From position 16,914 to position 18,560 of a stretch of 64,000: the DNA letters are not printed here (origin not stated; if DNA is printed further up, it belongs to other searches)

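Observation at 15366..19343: Second FakA/FakB pair brackets a MelB/GPH-family symporter: candidate bacterial lysolipid or fatty-acid importer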

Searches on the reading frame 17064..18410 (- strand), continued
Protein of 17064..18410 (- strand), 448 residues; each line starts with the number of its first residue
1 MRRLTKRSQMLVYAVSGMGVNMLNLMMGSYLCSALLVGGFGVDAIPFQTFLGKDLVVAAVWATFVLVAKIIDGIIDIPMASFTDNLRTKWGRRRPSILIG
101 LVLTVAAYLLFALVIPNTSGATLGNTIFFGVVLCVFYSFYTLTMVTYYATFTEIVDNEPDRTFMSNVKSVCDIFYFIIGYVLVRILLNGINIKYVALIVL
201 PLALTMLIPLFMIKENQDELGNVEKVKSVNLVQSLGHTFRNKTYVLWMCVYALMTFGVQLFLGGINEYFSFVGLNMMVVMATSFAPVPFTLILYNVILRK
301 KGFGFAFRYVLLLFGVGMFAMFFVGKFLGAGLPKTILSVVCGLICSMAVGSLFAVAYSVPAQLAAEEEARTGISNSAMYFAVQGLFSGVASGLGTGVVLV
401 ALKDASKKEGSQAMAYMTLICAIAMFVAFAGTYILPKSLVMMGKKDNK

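Call 23: search_protein_representatives(protein=window:17064-18410:-)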
Query: 448 residues. Proteins with E-value up to 0.001 (for the whole library): 1233; up to 1e-10: 204; up to 1e-30: 63. The best 150 are listed.
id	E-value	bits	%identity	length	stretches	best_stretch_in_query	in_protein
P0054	6.8e-184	628.5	67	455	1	1-446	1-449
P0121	1.1e-169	581.7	64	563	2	1-325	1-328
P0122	1.7e-128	446.0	50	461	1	1-447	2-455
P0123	3.5e-98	346.1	43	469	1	1-445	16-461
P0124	1.2e-91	324.5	40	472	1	1-444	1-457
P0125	5.0e-86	306.0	41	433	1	9-405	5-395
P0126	1.1e-82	295.0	52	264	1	1-266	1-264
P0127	6.8e-82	292.4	41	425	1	1-406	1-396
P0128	5.8e-81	289.4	39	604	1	5-444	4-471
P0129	5.2e-76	273.1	57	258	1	190-445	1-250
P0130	7.2e-76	272.6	50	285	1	163-447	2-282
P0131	2.2e-74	267.7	42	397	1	107-446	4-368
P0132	2.0e-71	257.9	38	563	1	7-440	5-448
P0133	5.0e-71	256.6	70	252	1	1-180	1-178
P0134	1.1e-69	252.2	63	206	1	235-446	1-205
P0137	2.7e-65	237.8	38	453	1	6-426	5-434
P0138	6.0e-65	236.6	35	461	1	1-445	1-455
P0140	3.5e-62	227.5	35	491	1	4-411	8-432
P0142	5.5e-58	213.7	36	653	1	4-404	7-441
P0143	1.2e-55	206.0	34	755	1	2-405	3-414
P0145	2.8e-55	204.8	35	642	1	4-392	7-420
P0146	1.3e-54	202.5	32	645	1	4-417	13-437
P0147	2.8e-54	201.5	34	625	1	2-406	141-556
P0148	4.4e-53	197.5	35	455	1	6-438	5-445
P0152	3.1e-49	184.9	31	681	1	4-439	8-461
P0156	2.7e-46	175.2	30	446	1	1-437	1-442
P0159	6.2e-44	167.4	35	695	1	4-398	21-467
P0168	2.9e-38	148.7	28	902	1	9-403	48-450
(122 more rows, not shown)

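Call 24: search_protein_families(library=pfam, proteins=[P0128, P0132, P0142, P0143, P0145, P0146, P0147, P0152, P0159, P0168], max_evalue=0.01)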
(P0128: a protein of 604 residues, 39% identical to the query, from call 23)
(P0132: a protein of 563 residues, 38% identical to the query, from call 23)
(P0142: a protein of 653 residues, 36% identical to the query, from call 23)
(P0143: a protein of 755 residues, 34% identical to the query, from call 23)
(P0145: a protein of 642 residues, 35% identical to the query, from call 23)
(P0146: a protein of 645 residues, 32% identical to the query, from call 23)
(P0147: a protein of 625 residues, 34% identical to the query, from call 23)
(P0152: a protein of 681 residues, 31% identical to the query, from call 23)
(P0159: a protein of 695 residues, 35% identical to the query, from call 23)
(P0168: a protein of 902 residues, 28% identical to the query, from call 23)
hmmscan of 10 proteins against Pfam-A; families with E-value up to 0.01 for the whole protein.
P0128 (604 aa): 5 families
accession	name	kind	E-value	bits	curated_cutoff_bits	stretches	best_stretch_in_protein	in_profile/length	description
PF13347.12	MFS_2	-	5.6e-34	117.9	27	1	12-460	2-422/427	MFS/sugar transport protein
PF12773.13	DZR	-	0.00076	20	27.3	0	475-539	11-44/45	Double zinc ribbon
PF01679.22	Pmp3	-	0.0026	18.2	22.9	1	494-516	25-47/49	Proteolipid membrane potential modulator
PF18912.6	DZR_2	-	0.0059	16.8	27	0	513-543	3-31/56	Double zinc ribbon domain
PF10601.15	zf-LITAF-like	-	0.0083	16.7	23.8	1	531-578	3-53/70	LITAF-like zinc ribbon domain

P0132 (563 aa): 2 families
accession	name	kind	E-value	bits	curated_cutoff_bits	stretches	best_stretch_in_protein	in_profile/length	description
PF13347.12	MFS_2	-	1.8e-30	106.3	27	1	39-409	15-386/427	MFS/sugar transport protein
PF14018.11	DUF4234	-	0.00051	20.5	25.3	1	499-546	4-55/70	Domain of unknown function (DUF4234)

P0142 (653 aa): 1 family
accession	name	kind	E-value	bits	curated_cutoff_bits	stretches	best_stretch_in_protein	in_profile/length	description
PF13347.12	MFS_2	-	4.3e-30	105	27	1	64-495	33-421/427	MFS/sugar transport protein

P0143 (755 aa): 3 families
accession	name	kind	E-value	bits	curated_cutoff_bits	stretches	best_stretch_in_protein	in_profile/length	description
PF13347.12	MFS_2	-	6e-26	91.4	27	1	54-465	29-422/427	MFS/sugar transport protein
PF07690.21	MFS_1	-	1.8e-09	37.4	33.4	1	14-403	5-346/347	Major Facilitator Superfamily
PF14018.11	DUF4234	-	2e-05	25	25.3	0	672-710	16-52/70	Domain of unknown function (DUF4234)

P0145 (642 aa): 2 families
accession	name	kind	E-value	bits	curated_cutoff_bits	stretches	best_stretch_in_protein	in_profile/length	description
PF13347.12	MFS_2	-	1.4e-28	100.1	27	1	55-426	26-377/427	MFS/sugar transport protein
PF20153.4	DUF6535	-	0.0063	16.9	23.9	0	421-505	37-123/177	Family of unknown function (DUF6535)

P0146 (645 aa): 2 families
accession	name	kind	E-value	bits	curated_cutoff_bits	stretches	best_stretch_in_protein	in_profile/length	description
PF13347.12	MFS_2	-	7.6e-30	104.2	27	1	69-476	34-422/427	MFS/sugar transport protein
PF07690.21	MFS_1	-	1.9e-09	37.4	33.4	1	86-414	46-346/347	Major Facilitator Superfamily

P0147 (625 aa): 3 families
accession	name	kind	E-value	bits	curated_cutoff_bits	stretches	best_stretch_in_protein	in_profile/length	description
PF13347.12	MFS_2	-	1.2e-32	113.5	27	1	199-596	33-424/427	MFS/sugar transport protein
PF03733.18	YccF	-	2.6e-11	44.4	27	1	69-119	1-51/51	Inner membrane component domain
PF07690.21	MFS_1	-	1.5e-08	34.4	33.4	1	217-544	50-346/347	Major Facilitator Superfamily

P0152 (681 aa): 1 family
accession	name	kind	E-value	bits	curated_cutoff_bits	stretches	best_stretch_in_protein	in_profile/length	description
PF13347.12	MFS_2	-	1.9e-20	73.3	27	1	56-456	27-415/427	MFS/sugar transport protein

P0159 (695 aa): 1 family
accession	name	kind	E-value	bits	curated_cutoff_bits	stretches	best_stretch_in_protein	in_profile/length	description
PF13347.12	MFS_2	-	6.1e-22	78.2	27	1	95-482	38-387/427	MFS/sugar transport protein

P0168 (902 aa): 6 families
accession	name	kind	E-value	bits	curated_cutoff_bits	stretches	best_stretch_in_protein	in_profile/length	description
PF13347.12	MFS_2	-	7.2e-21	74.7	27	1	95-503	32-422/427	MFS/sugar transport protein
PF01522.26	Polysacc_deac_1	-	2.8e-16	60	23.1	1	683-782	22-122/124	Polysaccharide deacetylase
PF11959.13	DUF3473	-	6.9e-09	36.2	29.6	1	802-890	27-119/130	Domain of unknown function (DUF3473)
PF10096.14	DUF2334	-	1.7e-07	31.4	26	1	711-858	58-194/203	Uncharacterized protein conserved in bacteria (DUF2334)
PF07690.21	MFS_1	-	7.2e-05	22.3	33.4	1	52-408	5-325/347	Major Facilitator Superfamily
PF22537.1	WbmS-like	-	0.00063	20.2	27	1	680-793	11-116/186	Polysaccharide deacetylase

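Call 25: predict_structure(alignment_id=A1)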
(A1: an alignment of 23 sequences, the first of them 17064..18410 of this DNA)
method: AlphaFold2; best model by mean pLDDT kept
length: 448 residues; sequences in the alignment: 23
mean_pLDDT: 75.0   pTM: 0.73
mean pLDDT of the five models: 75.0, 73.9, 72.1, 71.3, 70.9
residues with pLDDT >= 90: 11; 70-90: 320; 50-70: 86; < 50: 31
segments of 3 or more residues with pLDDT < 50: 32-42, 45-52, 218-227
pLDDT, mean of each block of 10 residues (from residue 1): 79 84 74 47 45 58 74 70 69 83 88 71 74 85 81 74 81 76 70 78 86 63 47 70 85 83 66 71 77 84 87 90 83 84 79 76 77 70 81 75 64 77 90 83 62
secondary structure, 60 per line:
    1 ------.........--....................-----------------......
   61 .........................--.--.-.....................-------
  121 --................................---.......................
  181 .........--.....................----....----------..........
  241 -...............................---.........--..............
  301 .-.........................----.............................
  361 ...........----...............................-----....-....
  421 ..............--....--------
elements in order: H7-15 H18-37 H55-85 H93-113 H123-154 H158-189 H192-212 H217-220 H231-240 H242-272 H276-284 H287-301 H303-327 H332-371 H376-406 H412-415 H417-434 H437-440

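Call 28: fold_search(model_id=the predicted structure, library=pdb)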
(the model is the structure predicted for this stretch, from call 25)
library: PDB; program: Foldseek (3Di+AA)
matches with E <= 10: 649; with E <= 0.001: 315
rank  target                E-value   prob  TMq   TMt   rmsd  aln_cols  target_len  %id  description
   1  9oli_A                7.0e-09  1.00  0.74  0.74   4.7       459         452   15  Crystal structure of the melibiose-bound melibiose transporter (released 2026-02-04)
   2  8fq9                  1.1e-08  1.00  0.74  0.73   4.4       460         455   16  Crystal structure of a ligand-bound cation-site mutant D55C of a melibiose transporter (released 2024-06-05)
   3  9old                  2.0e-08  1.00  0.74  0.73   4.7       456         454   16  Crystal structure of alpha-NPG-bound D59C MelBSt (released 2026-02-04)
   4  7l16                  2.4e-08  1.00  0.74  0.74   4.4       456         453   15  Crystal structure of sugar-bound melibiose permease MelB (released 2021-08-04)
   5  7n98                  3.4e-08  1.00  0.72  0.69   4.9       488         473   15  Cryo-EM structure of MFSD2A (released 2021-08-04)
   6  7oix_B                4.0e-08  1.00  0.70  0.69   4.7       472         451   14  Structure of thermostable human MFSD2A in complex with thermostable human Sync2 (released 2022-06-01)
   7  8d2t_A                4.1e-08  1.00  0.73  0.72   4.8       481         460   14  Zebrafish MFSD2A isoform B in inward open ligand-free conformation (released 2023-05-10)
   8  7mjs_X                8.1e-08  1.00  0.71  0.69   5.8       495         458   14  Single-Particle Cryo-EM Structure of Major Facilitator Superfamily Domain containing 2A in complex with LPC-18:3 (released 2021-06-16)
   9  8d2s_A                1.8e-07  1.00  0.72  0.68   6.0       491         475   15  Zebrafish MFSD2A isoform B in inward open ligand bound conformation (released 2023-05-10)
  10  8t60_A                4.8e-07  1.00  0.72  0.76   4.6       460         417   14  CryoEM structure of an inward-facing MelBSt at a Na(+)-bound and sugar low-affinity conformation (released 2024-02-28)
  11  8bb6_A                6.2e-07  1.00  0.66  0.63   6.6       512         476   15  Crystal structure of Arabidopsis thaliana sucrose transporter SUC1 (released 2023-05-31)
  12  8hpk_A                1.3e-06  1.00  0.62  0.70   5.4       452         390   17  Crystal structure of the bacterial oxalate transporter OxlT in an oxalate-bound occluded form (released 2023-02-15)
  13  9ghz                  1.3e-06  1.00  0.65  0.59   6.5       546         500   13  Cryo-EM structure of human SLC45A4 in lipid nanodiscs (released 2025-07-30)
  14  8hpj_D                1.5e-06  1.00  0.60  0.67   7.1       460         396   16  Crystal structure of the bacterial oxalate transporter OxlT in a ligand-free outward-facing form (released 2023-02-15)
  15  8qcs                  1.7e-06  1.00  0.62  0.66   5.9       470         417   16  Cryo-EM structure of the inward-facing FLVCR1 (released 2024-04-17)
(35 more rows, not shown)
